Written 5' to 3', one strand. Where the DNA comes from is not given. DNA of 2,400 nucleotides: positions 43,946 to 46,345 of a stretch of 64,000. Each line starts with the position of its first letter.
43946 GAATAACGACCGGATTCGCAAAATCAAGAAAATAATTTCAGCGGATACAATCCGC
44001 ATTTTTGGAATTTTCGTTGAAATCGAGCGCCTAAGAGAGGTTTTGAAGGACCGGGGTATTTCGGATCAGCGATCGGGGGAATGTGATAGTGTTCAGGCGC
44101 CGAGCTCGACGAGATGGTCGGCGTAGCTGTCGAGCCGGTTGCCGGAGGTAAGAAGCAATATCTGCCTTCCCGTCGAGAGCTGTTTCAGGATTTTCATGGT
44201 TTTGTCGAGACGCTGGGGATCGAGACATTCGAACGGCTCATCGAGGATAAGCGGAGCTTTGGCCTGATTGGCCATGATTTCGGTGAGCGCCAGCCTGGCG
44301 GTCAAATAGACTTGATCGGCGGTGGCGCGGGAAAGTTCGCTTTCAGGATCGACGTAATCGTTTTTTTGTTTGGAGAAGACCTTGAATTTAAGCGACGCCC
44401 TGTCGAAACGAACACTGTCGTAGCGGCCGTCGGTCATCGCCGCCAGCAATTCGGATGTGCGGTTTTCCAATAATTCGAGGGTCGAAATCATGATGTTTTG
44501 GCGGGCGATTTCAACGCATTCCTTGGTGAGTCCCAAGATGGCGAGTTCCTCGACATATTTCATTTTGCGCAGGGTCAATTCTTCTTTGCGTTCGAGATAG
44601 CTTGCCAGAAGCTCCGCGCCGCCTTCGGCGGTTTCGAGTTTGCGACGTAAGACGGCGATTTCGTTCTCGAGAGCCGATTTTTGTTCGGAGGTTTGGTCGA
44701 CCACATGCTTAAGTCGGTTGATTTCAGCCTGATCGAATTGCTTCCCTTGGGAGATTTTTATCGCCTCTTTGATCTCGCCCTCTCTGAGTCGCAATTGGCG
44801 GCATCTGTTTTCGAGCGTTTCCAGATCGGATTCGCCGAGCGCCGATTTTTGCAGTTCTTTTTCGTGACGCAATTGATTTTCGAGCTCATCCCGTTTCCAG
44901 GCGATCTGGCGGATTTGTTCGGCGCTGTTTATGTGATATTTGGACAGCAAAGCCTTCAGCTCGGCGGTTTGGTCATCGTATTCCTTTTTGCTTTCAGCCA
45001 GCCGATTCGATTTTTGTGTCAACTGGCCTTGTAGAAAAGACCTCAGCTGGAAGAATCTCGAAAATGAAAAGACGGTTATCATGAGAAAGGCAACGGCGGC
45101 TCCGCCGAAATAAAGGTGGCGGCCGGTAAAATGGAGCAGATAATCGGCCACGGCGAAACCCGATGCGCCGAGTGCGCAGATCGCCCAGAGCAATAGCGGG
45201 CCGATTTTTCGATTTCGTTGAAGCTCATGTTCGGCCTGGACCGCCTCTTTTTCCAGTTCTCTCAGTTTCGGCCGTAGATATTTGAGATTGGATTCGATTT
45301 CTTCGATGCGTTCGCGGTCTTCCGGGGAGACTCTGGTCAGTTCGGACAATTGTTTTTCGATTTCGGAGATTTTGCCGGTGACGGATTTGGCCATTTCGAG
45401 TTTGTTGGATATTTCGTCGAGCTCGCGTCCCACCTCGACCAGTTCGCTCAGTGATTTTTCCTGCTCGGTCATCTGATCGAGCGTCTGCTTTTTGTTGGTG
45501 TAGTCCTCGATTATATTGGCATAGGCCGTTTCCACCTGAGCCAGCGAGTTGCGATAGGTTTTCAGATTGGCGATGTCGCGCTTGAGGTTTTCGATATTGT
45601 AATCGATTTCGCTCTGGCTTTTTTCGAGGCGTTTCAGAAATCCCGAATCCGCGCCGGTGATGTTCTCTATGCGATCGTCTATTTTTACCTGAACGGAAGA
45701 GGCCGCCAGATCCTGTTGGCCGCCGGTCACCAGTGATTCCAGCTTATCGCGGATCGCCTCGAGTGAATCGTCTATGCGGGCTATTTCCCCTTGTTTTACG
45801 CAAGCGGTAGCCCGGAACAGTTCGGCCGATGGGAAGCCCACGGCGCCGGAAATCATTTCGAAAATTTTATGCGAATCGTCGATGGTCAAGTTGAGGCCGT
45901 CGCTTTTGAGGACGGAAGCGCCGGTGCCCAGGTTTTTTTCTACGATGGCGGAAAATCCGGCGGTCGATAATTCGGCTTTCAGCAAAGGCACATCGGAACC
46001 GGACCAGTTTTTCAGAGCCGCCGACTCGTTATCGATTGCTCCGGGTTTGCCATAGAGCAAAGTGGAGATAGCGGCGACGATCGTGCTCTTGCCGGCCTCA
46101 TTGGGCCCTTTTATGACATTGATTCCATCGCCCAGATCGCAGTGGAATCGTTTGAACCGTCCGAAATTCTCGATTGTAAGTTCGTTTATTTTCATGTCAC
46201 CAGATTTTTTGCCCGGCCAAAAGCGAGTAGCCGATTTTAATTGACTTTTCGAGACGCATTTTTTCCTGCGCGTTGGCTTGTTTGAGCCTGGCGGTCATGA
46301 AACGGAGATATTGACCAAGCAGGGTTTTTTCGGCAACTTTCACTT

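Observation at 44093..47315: SbcC/SbcD-like pair: ATPase with two mid-coil TM helices, nuclease partner with its metal ligands replaced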

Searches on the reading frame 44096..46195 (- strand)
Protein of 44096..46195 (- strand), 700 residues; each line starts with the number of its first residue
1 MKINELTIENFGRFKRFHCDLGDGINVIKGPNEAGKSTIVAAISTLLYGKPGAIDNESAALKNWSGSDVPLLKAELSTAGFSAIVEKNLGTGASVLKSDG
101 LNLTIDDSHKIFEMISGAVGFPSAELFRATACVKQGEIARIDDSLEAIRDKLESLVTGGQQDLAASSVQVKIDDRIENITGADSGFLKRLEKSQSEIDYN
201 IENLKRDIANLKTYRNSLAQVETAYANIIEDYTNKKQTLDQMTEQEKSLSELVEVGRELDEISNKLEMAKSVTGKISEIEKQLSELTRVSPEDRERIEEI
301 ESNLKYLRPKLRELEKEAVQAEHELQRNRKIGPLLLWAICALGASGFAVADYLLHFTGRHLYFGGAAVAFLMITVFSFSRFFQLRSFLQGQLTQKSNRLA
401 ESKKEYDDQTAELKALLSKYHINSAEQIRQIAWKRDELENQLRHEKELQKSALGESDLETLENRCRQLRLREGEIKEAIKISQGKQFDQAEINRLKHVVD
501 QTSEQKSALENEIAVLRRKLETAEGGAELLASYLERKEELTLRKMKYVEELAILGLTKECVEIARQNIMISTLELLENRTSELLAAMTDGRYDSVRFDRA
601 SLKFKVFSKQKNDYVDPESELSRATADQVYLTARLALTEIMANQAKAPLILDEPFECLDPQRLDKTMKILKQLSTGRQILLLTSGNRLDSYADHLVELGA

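Call 3: search_protein_families(library=pfam, proteins=[window:44096-46195:-], max_evalue=1)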
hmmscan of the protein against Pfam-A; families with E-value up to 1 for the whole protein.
window:44096-46195:- (700 aa): 15 families
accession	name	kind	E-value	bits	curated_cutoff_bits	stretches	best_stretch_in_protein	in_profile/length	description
PF13514.12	AAA_27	-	2.7e-13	50.4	22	1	1-51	1-54/206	AAA domain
PF13476.12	AAA_23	-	3.9e-13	50.9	27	1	5-282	1-192/201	AAA domain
PF13175.12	AAA_15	-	8.2e-12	45.9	32.1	1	1-298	1-266/374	AAA ATPase domain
PF13555.12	AAA_29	-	2.8e-07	30.6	27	1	5-59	3-58/61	P-loop containing region of AAA domain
PF02463.25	SMC_N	-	1.1e-06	28.6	40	2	3-46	2-47/220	RecF/RecN/SMC N terminal domain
PF13304.12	AAA_21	-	0.00056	20.5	27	1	25-47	1-23/304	AAA domain, putative AbiEii toxin, Type IV TA system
PF07889.17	DUF1664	-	0.005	17.3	34.6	1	242-326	32-118/124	Protein of unknown function (DUF1664)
PF06103.16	DUF948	-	0.006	17.2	37.2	0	187-253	21-84/89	Bacterial protein of unknown function (DUF948)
PF00005.33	ABC_tran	-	0.022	15.8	25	1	27-67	15-52/137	ABC transporter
PF13558.12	SbcC_Walker_B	-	0.043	14.5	27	1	634-672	47-90/90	SbcC/RAD50-like, Walker B motif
PF04513.17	Baculo_PEP_C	-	0.044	14.3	38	1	172-241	43-110/140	Baculovirus polyhedron envelope protein, PEP, C terminus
PF11239.13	DUF3040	-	0.093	13.4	24.7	1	290-366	4-82/84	Protein of unknown function (DUF3040)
PF17835.6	NOG1_N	-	0.39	11.3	22.9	0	193-239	76-122/160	NOG1 N-terminal helical domain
PF13166.12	AAA_13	-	0.55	9.3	36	0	137-317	284-466/713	AAA domain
PF25151.1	TPR_Trm732_C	-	0.63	10.3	27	1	377-434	38-94/159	Trm732, C-terminal TPR repeats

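Call 4: search_protein_families(library=ncbifam, proteins=[window:44096-46195:-], max_evalue=1)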
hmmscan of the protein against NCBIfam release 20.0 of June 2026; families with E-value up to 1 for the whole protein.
window:44096-46195:- (700 aa): 59 families (the best 25 are shown)
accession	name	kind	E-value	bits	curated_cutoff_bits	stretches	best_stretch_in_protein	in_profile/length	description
NF041034.1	Rad50_Sulf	equivalog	6.8e-24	83.8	1000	2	1-331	1-326/872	DNA double-strand break repair ATPase Rad50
NF003034.1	PRK03918.1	equivalog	3.4e-20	71.6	700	3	1-147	1-146/878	DNA double-strand break repair ATPase Rad50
NF045487.1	ASRP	equivalog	1e-11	44.2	300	3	10-53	1-44/593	archaea-specific SMC-related protein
NF002572.0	PRK02224.1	equivalog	4.9e-11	41.7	1087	2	1-328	1-333/888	DNA double-strand break repair ATPase Rad50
TIGR02169.1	SMC_prok_A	equivalog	3.1e-09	35.1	729.4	3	137-327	296-481/1165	chromosome segregation protein SMC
NF041035.1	Rad50_Halo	equivalog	8e-08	31.1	1000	2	1-320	1-339/883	DNA double-strand break repair ATPase Rad50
NF010068.0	PRK13548.1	equivalog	3.6e-07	29.5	261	2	25-74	33-82/261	heme ABC transporter ATP-binding protein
TIGR02857.1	CydD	equivalog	1.5e-06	27.4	435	1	633-698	465-529/529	thiol reductant ABC exporter subunit CydD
TIGR00618.1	sbcc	subfamily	1.5e-06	26.4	478.5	1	1-62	1-66/1043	exonuclease subunit SbcC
NF002244.0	PRK01156.1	equivalog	1.6e-06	26.6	847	2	1-49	1-49/895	DNA double-strand break repair ATPase Rad50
NF002981.0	PRK03695.1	equivalog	1.8e-06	27.5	281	1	18-77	22-79/253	vitamin B12 ABC transporter ATP-binding protein BtuD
TIGR04521.1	ECF_ATPase_2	equivalog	3e-06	26.5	330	1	634-682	152-201/279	energy-coupling factor transporter ATPase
NF008039.0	PRK10771.1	equivalog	3.6e-06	26.6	298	2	634-688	137-190/234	thiamine ABC transporter ATP-binding protein ThiQ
TIGR01189.1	ccmA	equivalog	9e-06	25.5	131.6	2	634-689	135-189/198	heme ABC exporter ATP-binding protein CcmA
TIGR02315.1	ABC_phnC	equivalog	1.2e-05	24.8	266.1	1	634-696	153-217/243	phosphonate ABC transporter ATP-binding protein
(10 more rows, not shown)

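Call 5: search_protein_families(library=padloc, proteins=[window:44096-46195:-], max_evalue=1)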
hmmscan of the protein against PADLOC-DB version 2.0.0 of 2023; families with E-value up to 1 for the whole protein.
window:44096-46195:- (700 aa): 62 families (the best 25 are shown)
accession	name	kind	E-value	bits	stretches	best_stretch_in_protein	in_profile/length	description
PDLC03859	LmuB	-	2.3e-17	61.4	3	1-50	3-50/611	-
PDLC02979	AriA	-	4.6e-15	54.3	1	1-298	1-265/373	-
PDLC03863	LmuB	-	7.8e-12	42.7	2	1-47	3-48/610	-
PDLC00096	GajA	-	2.5e-10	37.7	1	1-49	1-50/630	AAA ATPase domain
PDLC04135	mad3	-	7e-10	37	2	2-292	1-239/374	mads_3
PDLC00278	PtuA1|PtuA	-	2.2e-09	35.1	1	1-73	1-72/436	AAA ATPase domain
PDLC00102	GajA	-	4.9e-09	33.2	1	1-48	1-48/532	AAA ATPase domain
PDLC03865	LmuB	-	5.3e-09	32.8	3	145-327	259-420/1007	-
PDLC04213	HEC-02A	-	8e-09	33.5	1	1-44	1-44/337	-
PDLC00271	PtuA1|PtuA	-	1e-08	33.2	1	1-62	1-62/421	AAA ATPase domain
PDLC00069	GajA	-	1e-08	32.1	1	1-47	1-47/687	AAA ATPase domain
PDLC00098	GajA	-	3.6e-08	30.6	1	1-50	1-50/534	AAA ATPase domain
PDLC00071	GajA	-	7.4e-08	29.6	1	1-50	1-50/588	AAA ATPase domain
PDLC00091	GajA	-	1.1e-07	29.1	1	1-50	1-51/627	AAA ATPase domain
PDLC00298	PtuA1|PtuA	-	1.3e-07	29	1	1-50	1-50/423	AAA ATPase domain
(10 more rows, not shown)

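Call 7: search_solved_structures(query=window:44096-46195:-, max_evalue=1, show_alignments=3)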
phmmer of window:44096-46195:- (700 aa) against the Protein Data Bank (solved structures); distinct sequences matched with E-value up to 1: 43.
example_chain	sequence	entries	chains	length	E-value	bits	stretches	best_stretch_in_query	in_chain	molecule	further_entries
4nck_A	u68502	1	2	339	5.4e-09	38.4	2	555-698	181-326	DNA double-strand break repair Rad50 ATPase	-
3qf7_A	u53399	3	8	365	7e-09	38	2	3-50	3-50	Rad50 | Probable DNA double-strand break repair Rad50 ATPase,Probable DNA double-strand break repa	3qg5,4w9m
3qkt_A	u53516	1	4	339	7.7e-09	37.9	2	555-698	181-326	DNA double-strand break repair rad50 ATPase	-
3qku_A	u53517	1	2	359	9.3e-09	37.6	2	572-698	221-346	DNA double-strand break repair rad50 ATPase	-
4nci_A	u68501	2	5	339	3.8e-08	35.6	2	555-698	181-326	DNA double-strand break repair Rad50 ATPase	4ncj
4nch_A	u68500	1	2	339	3.8e-08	35.6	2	555-698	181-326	DNA double-strand break repair Rad50 ATPase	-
3tho_A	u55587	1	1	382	1.3e-07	33.8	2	3-50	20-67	Probable DNA double-strand break repair Rad50 ATPase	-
3aux_A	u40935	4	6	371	4.5e-07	32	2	622-697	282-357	DNA double-strand break repair rad50 ATPase | DNA double-strand break repair Rad50 ATPase,DNA double-strand break repair Rad50 ATPase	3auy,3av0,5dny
5f3w_B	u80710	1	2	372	3.7e-06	29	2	623-697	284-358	DNA double-strand break repair Rad50 ATPase,DNA double-strand break repair Rad50 ATPase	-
3qkr_B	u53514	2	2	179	6.8e-06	28.1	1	542-698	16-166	DNA double-strand break repair rad50 ATPase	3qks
1ii8_B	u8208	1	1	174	6.9e-06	28.1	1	548-698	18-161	Rad50 ABC-ATPase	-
1f2t_B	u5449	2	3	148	1.9e-05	26.7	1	576-698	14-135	RAD50 ABC-ATPASE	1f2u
1us8_B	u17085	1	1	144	8.1e-05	24.6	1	576-698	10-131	DNA DOUBLE-STRAND BREAK REPAIR RAD50 ATPASE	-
2qi9_C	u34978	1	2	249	0.00066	21.6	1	28-78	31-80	Vitamin B12 import ATP-binding protein btuD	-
4dbl_C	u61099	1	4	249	0.0017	20.2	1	28-78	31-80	Vitamin B12 import ATP-binding protein BtuD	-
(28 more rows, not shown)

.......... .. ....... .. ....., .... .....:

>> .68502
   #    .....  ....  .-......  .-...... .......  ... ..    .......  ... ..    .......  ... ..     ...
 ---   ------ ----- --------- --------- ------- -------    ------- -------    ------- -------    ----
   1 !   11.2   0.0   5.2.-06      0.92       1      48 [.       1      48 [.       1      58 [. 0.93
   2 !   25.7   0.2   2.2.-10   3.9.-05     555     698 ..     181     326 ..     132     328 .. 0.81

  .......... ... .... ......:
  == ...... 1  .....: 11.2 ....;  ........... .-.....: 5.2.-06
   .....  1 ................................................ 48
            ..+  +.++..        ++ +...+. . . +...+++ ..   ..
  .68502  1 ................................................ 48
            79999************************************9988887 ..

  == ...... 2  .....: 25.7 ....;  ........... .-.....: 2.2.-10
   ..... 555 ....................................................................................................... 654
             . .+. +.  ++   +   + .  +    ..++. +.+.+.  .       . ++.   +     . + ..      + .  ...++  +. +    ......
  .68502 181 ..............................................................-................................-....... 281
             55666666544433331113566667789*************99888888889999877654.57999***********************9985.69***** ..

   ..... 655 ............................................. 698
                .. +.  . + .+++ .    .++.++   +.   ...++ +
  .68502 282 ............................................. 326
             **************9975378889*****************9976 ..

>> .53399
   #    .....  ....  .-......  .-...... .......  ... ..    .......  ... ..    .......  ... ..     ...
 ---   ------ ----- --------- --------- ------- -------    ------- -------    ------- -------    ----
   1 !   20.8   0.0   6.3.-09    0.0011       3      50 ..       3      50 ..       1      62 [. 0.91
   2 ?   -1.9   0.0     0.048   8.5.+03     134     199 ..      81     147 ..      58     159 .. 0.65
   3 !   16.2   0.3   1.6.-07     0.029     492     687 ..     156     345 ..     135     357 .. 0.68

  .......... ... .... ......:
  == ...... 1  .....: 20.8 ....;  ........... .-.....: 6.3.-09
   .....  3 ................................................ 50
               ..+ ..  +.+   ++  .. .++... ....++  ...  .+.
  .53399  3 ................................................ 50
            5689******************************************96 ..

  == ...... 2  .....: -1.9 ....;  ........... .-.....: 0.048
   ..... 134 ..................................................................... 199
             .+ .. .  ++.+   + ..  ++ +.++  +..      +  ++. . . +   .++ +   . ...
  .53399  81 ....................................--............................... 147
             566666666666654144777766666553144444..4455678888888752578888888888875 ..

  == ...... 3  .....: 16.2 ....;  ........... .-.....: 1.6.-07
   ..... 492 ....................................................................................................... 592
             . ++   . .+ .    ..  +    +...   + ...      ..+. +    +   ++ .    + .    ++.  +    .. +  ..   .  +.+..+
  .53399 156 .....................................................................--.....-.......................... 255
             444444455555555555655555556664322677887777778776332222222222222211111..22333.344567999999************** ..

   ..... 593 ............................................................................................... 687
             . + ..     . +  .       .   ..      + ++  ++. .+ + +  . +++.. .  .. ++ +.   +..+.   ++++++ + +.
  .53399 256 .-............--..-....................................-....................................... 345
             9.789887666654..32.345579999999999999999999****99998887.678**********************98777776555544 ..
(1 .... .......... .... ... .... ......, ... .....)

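Call 12: find_homologous_proteins(query=window:44096-46195:-)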
Query window:44096-46195:- (700 aa): 101 proteins with E <= 0.001 among 8000 candidates.
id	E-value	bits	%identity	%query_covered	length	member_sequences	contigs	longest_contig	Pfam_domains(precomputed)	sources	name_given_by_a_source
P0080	0.0e+0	1500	100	100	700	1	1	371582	PF13514.13,PF13175.13,PF13476.13,PF13555.13,PF02463.26,PF13304.13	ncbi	-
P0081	0.0e+0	1298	87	100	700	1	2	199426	PF13514.13,PF13175.13,PF13476.13,PF13555.13,PF02463.26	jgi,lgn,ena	-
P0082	0.0e+0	1019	70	100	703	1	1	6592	PF13514.13,PF13175.13,PF13476.13,PF13555.13,PF02463.26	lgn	-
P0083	5.0e-260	883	85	71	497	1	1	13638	-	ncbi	-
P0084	1.9e-235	801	56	100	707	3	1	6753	PF13514.13,PF13175.13,PF13476.13,PF13555.13,PF02463.26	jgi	-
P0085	1.2e-229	782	54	100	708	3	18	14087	PF13514.13,PF13476.13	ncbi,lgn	-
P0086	2.3e-227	775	54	100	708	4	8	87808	PF13514.13,PF13175.13,PF13476.13,PF13555.13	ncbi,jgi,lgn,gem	jgi:DNA repair exonuclease SbcCD ATPase subunit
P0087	2.6e-207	708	55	91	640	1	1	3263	-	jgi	jgi:hypothetical protein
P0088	1.1e-203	696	49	100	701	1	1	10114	PF13514.13,PF13175.13,PF13476.13,PF13555.13,PF02463.26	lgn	-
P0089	2.3e-196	672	48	100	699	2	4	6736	PF13514.13,PF13175.13,PF13476.13,PF13555.13,PF13166.13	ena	-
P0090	1.4e-194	666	48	100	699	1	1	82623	PF13514.13,PF13175.13,PF13476.13,PF13555.13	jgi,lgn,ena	-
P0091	1.1e-193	663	47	100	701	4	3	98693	PF13514.13,PF13175.13,PF13476.13,PF02463.26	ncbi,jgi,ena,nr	ncbi:MAG: hypothetical protein B6D58_00035 [candidate division Zixibacteria bacterium 4484_95]|nr:MA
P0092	2.5e-192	659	48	100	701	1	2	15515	PF13514.13,PF13175.13,PF13476.13,PF13555.13,PF02463.26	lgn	-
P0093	5.2e-190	651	47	100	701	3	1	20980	PF13514.13,PF13175.13,PF13476.13,PF13555.13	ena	-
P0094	1.2e-186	640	47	100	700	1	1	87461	PF13514.13,PF13175.13,PF13476.13,PF13555.13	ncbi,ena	-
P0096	6.5e-184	631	47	100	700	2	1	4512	PF13514.13,PF13175.13,PF13476.13,PF13555.13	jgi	jgi:uncharacterized protein YhaN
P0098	1.1e-182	627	47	100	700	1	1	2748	PF13514.13,PF13175.13,PF13476.13,PF13555.13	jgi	jgi:uncharacterized protein YhaN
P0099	2.8e-181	622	47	100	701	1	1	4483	PF13514.13,PF13175.13,PF13476.13,PF13555.13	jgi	jgi:uncharacterized protein YhaN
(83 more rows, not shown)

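Call 44: predict_structure(alignment_id=A2)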
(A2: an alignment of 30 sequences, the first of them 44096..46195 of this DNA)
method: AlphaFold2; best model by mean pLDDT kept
length: 700 residues; sequences in the alignment: 30
mean_pLDDT: 81.6   pTM: 0.45
mean pLDDT of the five models: 81.6, 81.0, 78.9, 77.6, 76.6
residues with pLDDT >= 90: 166; 70-90: 434; 50-70: 93; < 50: 7
segments of 3 or more residues with pLDDT < 50: none
pLDDT, mean of each block of 10 residues (from residue 1): 90 84 90 82 85 54 60 87 88 85 86 86 80 77 63 52 76 92 86 93 91 91 91 90 84 85 84 84 78 79 78 77 68 63 64 62 62 74 77 80 83 82 77 83 85 78 85 82 69 89 92 92 88 93 93 92 73 82 89 84 85 88 87 87 84 84 90 90 88 82
secondary structure, 60 per line:
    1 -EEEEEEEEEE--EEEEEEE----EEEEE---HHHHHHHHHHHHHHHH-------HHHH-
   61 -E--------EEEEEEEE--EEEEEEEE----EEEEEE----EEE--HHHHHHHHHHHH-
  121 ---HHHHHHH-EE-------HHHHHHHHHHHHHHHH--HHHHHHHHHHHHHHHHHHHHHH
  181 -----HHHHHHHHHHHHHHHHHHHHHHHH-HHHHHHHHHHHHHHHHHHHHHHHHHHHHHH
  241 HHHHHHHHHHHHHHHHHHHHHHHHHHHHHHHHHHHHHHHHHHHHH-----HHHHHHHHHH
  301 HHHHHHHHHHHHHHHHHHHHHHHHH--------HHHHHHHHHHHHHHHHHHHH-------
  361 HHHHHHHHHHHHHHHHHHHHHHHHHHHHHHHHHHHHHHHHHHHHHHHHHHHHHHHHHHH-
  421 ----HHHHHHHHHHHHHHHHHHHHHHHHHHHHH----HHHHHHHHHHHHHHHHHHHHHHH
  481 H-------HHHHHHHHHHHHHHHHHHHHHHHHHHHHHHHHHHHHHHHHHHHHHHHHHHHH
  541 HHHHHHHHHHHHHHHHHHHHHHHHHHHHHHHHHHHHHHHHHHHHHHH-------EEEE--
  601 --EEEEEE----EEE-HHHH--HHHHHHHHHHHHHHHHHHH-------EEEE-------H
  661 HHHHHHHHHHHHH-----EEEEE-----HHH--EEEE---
elements in order (helices of 4 or more, strands of 3 or more residues): E2-11 E14-20 E25-29 H33-48 H56-59 E71-78 E81-88 E93-98 E103-105 H108-119 H124-130 H141-156 H159-180 H186-209 H211-285 H291-325 H334-353 H361-419 H425-453 H458-481 H489-587 E595-598 E603-608 E613-615 H617-620 H623-641 E649-652 H660-673 E679-683 E694-697
